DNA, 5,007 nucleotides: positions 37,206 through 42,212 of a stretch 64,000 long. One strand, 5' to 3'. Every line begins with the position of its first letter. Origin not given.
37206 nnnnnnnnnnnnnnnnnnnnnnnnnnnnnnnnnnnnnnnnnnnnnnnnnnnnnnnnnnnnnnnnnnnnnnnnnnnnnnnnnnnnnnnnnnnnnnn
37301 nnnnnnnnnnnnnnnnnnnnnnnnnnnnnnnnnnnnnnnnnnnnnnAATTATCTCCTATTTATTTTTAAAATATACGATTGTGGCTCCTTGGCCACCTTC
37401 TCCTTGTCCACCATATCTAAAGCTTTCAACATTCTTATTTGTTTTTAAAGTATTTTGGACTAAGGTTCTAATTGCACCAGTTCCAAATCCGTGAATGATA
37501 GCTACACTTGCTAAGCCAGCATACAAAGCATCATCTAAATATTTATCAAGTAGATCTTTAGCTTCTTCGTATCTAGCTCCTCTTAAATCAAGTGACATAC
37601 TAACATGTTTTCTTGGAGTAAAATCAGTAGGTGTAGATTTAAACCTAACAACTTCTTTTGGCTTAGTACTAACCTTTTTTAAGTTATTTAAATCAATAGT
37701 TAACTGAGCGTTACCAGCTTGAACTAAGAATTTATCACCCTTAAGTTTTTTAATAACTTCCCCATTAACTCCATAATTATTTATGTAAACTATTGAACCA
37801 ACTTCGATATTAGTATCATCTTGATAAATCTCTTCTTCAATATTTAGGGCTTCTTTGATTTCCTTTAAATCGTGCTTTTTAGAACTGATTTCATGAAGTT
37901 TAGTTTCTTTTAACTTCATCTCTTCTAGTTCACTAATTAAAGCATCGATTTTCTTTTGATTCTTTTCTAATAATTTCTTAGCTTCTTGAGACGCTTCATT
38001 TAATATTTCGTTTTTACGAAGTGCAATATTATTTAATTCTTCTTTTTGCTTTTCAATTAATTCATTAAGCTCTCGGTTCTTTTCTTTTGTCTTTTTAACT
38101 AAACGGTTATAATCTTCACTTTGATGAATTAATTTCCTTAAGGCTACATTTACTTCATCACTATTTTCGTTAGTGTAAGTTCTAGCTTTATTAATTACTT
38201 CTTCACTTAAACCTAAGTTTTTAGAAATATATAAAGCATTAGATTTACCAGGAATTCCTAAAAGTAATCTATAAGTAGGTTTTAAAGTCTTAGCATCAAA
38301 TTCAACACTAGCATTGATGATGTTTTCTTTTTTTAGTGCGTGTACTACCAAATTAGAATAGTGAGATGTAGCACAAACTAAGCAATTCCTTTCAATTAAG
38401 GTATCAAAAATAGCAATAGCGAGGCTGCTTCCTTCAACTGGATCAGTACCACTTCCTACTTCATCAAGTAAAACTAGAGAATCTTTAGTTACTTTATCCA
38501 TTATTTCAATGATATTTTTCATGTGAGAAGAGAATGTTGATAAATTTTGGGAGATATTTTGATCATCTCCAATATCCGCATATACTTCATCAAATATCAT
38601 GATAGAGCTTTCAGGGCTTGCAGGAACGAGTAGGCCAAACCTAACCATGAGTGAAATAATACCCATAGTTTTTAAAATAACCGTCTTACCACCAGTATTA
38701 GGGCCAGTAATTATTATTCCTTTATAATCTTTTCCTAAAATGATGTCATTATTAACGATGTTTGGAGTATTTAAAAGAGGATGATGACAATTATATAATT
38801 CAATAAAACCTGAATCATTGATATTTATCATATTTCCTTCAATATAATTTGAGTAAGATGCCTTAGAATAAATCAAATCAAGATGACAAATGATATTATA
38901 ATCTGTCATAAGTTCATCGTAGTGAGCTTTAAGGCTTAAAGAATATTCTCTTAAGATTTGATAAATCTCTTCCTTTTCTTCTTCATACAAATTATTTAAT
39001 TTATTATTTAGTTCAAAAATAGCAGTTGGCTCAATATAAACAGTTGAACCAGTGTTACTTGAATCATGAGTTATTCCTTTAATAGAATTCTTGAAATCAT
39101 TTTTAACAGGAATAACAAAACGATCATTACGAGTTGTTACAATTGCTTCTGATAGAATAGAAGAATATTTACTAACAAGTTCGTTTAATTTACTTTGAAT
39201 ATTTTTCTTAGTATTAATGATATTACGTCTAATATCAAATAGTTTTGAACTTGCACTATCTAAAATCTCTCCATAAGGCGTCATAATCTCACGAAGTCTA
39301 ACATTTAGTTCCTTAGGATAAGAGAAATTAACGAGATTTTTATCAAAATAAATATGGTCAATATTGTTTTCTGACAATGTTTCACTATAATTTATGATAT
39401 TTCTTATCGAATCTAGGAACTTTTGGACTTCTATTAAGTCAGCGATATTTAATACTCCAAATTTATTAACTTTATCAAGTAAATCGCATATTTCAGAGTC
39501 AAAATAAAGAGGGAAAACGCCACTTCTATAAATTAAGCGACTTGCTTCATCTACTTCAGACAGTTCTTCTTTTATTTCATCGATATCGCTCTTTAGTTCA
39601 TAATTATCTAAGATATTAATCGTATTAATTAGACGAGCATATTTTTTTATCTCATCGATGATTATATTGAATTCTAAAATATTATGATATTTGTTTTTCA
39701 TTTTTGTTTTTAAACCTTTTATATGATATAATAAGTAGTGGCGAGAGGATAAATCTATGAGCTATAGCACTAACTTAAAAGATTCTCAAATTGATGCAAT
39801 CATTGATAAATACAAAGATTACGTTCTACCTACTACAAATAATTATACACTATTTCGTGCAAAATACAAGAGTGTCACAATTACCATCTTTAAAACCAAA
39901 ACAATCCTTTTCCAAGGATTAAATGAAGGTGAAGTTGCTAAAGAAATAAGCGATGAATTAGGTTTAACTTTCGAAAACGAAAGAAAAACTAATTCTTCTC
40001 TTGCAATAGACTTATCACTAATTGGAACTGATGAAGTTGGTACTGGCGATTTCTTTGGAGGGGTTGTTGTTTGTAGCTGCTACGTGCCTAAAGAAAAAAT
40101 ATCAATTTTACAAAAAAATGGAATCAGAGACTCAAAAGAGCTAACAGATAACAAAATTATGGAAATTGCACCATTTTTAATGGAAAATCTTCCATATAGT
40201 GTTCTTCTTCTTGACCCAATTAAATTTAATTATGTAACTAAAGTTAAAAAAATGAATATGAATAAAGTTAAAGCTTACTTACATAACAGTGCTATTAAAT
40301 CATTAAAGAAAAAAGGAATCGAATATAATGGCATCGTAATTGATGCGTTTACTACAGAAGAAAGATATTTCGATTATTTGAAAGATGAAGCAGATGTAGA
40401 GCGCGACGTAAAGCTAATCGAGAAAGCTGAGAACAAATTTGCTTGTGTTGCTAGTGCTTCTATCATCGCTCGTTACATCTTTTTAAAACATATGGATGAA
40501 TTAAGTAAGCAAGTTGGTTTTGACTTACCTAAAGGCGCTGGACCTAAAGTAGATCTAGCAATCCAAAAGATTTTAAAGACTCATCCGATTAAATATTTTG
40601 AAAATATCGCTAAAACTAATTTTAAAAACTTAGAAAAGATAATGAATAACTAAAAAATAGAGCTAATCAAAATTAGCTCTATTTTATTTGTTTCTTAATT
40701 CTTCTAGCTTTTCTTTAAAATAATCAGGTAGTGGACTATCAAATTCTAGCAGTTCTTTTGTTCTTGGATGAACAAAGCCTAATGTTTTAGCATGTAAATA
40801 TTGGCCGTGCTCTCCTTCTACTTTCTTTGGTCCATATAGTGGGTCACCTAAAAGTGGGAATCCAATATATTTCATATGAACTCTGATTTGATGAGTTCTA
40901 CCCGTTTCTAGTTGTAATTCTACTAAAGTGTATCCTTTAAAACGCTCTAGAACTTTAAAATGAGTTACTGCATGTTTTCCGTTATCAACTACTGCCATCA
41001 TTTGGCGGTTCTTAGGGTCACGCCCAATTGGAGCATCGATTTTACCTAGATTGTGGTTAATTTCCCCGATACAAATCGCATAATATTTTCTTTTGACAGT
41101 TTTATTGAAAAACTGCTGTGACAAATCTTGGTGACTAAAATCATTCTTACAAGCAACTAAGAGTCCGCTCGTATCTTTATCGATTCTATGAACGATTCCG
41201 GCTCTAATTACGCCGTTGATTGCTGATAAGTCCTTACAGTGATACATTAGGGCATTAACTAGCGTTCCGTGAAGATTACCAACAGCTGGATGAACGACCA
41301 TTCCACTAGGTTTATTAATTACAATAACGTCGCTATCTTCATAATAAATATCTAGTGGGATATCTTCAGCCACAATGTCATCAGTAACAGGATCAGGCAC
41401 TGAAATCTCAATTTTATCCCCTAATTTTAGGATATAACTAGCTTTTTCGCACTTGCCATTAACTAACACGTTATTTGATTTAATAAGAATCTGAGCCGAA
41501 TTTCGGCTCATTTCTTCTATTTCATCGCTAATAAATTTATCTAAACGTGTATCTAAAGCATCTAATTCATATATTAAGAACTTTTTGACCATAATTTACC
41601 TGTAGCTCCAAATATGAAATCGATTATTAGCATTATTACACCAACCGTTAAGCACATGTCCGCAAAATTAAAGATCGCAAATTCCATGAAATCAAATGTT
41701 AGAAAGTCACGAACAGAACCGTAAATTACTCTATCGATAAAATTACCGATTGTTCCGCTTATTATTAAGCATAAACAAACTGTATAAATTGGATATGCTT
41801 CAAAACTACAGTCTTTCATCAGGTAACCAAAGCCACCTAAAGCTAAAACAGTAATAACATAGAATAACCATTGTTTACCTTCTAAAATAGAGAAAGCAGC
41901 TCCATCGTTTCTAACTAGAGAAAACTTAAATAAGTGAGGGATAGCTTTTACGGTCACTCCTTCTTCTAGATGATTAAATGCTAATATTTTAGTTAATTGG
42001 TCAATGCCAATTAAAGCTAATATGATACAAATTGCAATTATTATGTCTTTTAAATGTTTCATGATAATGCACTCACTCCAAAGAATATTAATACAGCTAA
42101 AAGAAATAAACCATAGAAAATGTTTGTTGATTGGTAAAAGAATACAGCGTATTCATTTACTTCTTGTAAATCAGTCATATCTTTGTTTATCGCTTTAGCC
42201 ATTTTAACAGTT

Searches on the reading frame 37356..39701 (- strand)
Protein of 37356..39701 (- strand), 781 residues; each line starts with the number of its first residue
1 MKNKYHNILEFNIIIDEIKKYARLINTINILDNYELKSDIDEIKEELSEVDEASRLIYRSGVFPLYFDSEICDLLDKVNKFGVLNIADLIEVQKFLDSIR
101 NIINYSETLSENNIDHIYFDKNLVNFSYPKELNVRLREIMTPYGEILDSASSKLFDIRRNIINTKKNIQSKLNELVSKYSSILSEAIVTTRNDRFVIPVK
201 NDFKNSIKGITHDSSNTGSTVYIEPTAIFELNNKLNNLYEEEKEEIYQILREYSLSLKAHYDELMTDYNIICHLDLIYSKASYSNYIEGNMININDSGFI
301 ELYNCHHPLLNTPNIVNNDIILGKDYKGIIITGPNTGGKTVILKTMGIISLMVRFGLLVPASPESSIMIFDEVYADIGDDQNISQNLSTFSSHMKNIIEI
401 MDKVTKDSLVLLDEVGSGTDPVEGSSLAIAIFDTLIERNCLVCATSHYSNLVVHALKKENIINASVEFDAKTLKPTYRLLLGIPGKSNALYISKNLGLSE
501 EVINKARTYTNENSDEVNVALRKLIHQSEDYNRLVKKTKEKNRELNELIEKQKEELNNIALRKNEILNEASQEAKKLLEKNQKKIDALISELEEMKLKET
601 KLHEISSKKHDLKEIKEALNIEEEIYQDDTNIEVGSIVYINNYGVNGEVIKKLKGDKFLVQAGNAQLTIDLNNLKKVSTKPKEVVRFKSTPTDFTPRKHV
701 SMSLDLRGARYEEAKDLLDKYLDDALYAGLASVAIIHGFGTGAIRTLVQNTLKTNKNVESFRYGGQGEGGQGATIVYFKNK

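Call 87: search_protein_families(library=pfam, proteins=[window:37356-39701:-], max_evalue=0.00001)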
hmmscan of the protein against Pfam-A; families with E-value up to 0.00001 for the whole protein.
window:37356-39701:- (781 aa): 3 families
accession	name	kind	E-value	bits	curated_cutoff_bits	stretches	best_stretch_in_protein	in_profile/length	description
PF00488.27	MutS_V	-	1.7e-36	126.4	30.2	1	329-511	1-185/188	MutS domain V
PF01713.27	Smr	-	1.3e-23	83.3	25.7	1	704-779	1-77/77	Smr domain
PF20297.4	MSSS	-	2.7e-06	27.4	26.8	1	634-674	1-42/42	MutS2 and Smr-associated SH3 domain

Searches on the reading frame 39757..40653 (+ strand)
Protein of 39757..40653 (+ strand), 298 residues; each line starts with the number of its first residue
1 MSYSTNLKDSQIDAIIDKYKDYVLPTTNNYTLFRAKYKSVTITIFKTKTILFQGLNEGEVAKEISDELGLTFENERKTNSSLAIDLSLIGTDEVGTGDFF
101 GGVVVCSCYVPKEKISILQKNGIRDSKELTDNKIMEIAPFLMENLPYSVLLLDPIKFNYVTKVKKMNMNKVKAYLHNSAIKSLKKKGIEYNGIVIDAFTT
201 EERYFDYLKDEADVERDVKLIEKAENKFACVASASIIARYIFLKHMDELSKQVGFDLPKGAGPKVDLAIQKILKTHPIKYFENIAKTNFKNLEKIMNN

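Call 87: search_protein_families(library=pfam, proteins=[window:39757-40653:+], max_evalue=0.00001)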
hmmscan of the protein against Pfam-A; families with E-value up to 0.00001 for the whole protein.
window:39757-40653:+ (298 aa): 2 families
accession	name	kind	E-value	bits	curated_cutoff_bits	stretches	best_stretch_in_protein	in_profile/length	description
PF01351.25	RNase_HII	-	7.2e-48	163.6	25.8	1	89-291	1-198/199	Ribonuclease HII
PF11858.14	DUF3378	-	4.6e-12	46.4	27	1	7-63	6-62/76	Domain of unknown function (DUF3378)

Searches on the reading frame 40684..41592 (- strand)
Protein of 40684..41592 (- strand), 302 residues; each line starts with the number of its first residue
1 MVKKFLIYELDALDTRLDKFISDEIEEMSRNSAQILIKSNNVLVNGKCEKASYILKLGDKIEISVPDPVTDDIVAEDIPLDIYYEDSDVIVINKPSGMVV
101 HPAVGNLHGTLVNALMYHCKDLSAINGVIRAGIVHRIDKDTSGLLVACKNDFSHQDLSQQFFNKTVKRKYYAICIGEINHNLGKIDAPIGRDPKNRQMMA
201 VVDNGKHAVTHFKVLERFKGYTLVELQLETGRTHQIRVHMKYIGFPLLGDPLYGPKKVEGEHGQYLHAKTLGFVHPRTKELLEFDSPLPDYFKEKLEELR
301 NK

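Call 87: search_protein_families(library=pfam, proteins=[window:40684-41592:-], max_evalue=0.00001)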
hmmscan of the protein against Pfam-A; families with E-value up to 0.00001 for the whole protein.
window:40684-41592:- (302 aa): 2 families
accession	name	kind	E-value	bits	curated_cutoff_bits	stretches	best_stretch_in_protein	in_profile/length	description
PF00849.27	PseudoU_synth_2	-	2.8e-36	125.5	26.8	1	88-241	1-151/152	RNA pseudouridylate synthase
PF01479.30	S4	-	1.9e-06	27.9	22.8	1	16-61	2-48/48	S4 domain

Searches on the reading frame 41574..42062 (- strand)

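Call 87: search_protein_families(library=pfam, proteins=[window:41574-42062:-], max_evalue=0.00001)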
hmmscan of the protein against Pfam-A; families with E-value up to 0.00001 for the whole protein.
window:41574-42062:- (162 aa): 1 family
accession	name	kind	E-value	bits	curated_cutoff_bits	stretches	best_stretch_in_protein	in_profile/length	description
PF01252.23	Peptidase_A8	-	1.5e-38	132.7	25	1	13-151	1-142/142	Signal peptidase (SPase) II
